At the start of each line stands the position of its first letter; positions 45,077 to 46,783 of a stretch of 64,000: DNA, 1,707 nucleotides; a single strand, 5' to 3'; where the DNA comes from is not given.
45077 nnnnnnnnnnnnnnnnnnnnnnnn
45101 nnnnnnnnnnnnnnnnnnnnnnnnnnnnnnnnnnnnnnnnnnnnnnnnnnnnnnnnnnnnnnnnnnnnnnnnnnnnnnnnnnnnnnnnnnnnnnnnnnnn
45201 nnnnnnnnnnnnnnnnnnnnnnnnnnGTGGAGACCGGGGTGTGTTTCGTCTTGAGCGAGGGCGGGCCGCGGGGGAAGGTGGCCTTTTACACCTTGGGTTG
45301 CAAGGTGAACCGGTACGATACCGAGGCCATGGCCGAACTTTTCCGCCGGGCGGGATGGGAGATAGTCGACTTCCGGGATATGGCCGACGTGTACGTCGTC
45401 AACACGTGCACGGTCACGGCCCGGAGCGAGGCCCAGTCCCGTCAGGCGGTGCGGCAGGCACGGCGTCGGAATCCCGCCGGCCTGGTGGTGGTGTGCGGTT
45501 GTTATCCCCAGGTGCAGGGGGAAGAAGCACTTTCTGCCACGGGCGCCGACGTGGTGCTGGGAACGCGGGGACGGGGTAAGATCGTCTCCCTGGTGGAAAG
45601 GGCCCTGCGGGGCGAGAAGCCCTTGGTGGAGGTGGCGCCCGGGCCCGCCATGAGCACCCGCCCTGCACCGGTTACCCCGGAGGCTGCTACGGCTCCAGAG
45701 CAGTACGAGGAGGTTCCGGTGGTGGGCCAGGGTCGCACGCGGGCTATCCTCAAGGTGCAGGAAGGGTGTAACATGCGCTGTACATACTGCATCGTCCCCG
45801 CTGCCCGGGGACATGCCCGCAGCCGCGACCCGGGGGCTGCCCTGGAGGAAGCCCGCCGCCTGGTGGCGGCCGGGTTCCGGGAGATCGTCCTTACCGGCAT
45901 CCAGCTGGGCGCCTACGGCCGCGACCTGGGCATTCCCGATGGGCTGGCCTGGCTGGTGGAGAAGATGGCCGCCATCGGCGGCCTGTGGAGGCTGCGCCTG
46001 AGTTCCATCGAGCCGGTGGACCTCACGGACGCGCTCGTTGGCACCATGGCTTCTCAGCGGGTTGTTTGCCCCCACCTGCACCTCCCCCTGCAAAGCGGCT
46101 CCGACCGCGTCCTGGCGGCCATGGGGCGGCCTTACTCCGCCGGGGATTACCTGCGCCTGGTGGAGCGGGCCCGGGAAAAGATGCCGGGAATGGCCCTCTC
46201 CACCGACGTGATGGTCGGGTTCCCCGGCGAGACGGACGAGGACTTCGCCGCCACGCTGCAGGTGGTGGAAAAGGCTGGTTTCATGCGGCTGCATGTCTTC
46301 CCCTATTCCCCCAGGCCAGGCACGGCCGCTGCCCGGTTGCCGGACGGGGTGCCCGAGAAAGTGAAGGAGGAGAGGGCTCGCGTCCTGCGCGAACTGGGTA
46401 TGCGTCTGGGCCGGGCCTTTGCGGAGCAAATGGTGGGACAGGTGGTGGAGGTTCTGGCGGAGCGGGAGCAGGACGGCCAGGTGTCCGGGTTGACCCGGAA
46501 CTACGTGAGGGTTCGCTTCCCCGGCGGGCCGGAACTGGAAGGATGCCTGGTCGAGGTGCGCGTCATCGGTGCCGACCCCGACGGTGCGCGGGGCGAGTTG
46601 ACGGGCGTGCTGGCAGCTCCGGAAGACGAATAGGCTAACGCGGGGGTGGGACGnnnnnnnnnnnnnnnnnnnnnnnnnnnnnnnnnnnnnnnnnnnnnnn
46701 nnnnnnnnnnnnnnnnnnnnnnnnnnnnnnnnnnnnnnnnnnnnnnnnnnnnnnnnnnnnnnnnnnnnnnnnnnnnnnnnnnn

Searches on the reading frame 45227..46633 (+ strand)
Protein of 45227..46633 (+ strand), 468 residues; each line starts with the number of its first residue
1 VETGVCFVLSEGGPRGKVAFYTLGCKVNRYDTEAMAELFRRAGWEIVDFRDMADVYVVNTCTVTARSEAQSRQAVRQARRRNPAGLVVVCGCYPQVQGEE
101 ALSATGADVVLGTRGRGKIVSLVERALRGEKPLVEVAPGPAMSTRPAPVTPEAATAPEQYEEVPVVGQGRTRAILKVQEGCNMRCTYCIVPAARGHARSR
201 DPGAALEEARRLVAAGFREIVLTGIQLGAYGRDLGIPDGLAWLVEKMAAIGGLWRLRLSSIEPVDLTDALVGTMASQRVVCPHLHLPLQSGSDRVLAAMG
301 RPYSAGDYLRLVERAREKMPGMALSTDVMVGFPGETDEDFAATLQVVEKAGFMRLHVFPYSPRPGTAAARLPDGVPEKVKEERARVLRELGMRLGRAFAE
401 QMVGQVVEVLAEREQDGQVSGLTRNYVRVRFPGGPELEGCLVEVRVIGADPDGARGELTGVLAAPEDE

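Call 3: search_protein_families(library=pfam, proteins=[window:45227-46633:+], max_evalue=0.01)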
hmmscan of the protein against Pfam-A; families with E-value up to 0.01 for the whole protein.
window:45227-46633:+ (468 aa): 4 families
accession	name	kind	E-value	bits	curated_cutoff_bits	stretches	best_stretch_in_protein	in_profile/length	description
PF00919.26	UPF0004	-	2.1e-27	95.4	27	1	17-112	1-98/98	Uncharacterized protein family UPF0004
PF04055.27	Radical_SAM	-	6.1e-26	92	29.5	1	176-345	2-164/166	Radical SAM superfamily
PF01938.26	TRAM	-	0.00031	21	21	1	401-458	2-60/61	TRAM domain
PF02310.24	B12-binding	-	0.0067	16.7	32.1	0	53-113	52-112/121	B12 binding domain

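Call 4: search_protein_families(library=ncbifam, proteins=[window:45227-46633:+], max_evalue=0.01)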
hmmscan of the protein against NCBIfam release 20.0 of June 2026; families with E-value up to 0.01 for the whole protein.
window:45227-46633:+ (468 aa): 26 families (the best 25 are shown)
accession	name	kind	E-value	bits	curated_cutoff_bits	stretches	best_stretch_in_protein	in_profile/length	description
TIGR00089.1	TIGR00089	subfamily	2.4e-128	428.6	251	1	17-453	1-426/429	MiaB/RimO family radical SAM methylthiotransferase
TIGR01579.1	MiaB-like-C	equivalog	6.3e-128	427.6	357.05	1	20-446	1-416/416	tRNA (N(6)-L-threonylcarbamoyladenosine(37)-C(2))-methylthiotransferase MtaB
TIGR01574.1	miaB-methiolase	equivalog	2.2e-89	300.5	355.3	1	20-458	4-436/437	tRNA (N6-isopentenyl adenosine(37)-C2)-methylthiotransferase MiaB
TIGR01578.1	MiaB-like-B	hypoth_equivalog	8.6e-80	268.6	314.7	1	17-431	1-393/421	tRNA (N(6)-L-threonylcarbamoyladenosine(37)-C(2))-methylthiotransferase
TIGR01125.1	TIGR01125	equivalog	7.7e-79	265.8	356.95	1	17-426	1-393/432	30S ribosomal protein S12 methylthiotransferase RimO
NF010916.0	PRK14336.1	equivalog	1.4e-72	244.8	606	2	171-461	124-415/418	tRNA (N6-isopentenyl adenosine(37)-C2)-methylthiotransferase MiaB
TIGR04013.1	B12_SAM_MJ_1487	hypoth_equivalog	2e-22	79.6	251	1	59-390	47-372/382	TIGR04013 family B12-binding domain/radical SAM domain-containing protein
TIGR04014.1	B12_SAM_MJ_0865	equivalog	7.7e-21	74.4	360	1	69-376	55-362/434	methyl-coenzyme M reductase glutamine C-methyltransferase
TIGR04072.2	rSAM_ladder_B12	equivalog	7e-11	41.4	360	1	52-220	66-230/443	lipid biosynthesis B12-binding/radical SAM protein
TIGR04479.1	bcpD_PhpK_rSAM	subfamily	1.5e-08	33.5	600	1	280-350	341-409/504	PhpK family radical SAM P-methyltransferase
NF040546.1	rSAM_CUAEP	equivalog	3.2e-08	32.7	500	1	72-221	65-221/468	CUAEP/CCAEP-tail radical SAM (seleno)protein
TIGR04428.1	B12_rSAM_trp_MT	equivalog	3.5e-06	25.7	500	0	169-220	214-265/558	tryptophan 2-C-methyltransferase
TIGR00238.1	TIGR00238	subfamily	1.5e-05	24.1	199.2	1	168-276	110-218/331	KamA family radical SAM protein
TIGR04295.1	B12_rSAM_oligo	hypoth_equivalog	9.5e-05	21.2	400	1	73-220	91-248/422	TIGR04295 family B12-binding domain-containing radical SAM protein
TIGR00510.1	lipA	equivalog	0.00024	20.5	310.25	0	309-352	194-236/302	lipoyl synthase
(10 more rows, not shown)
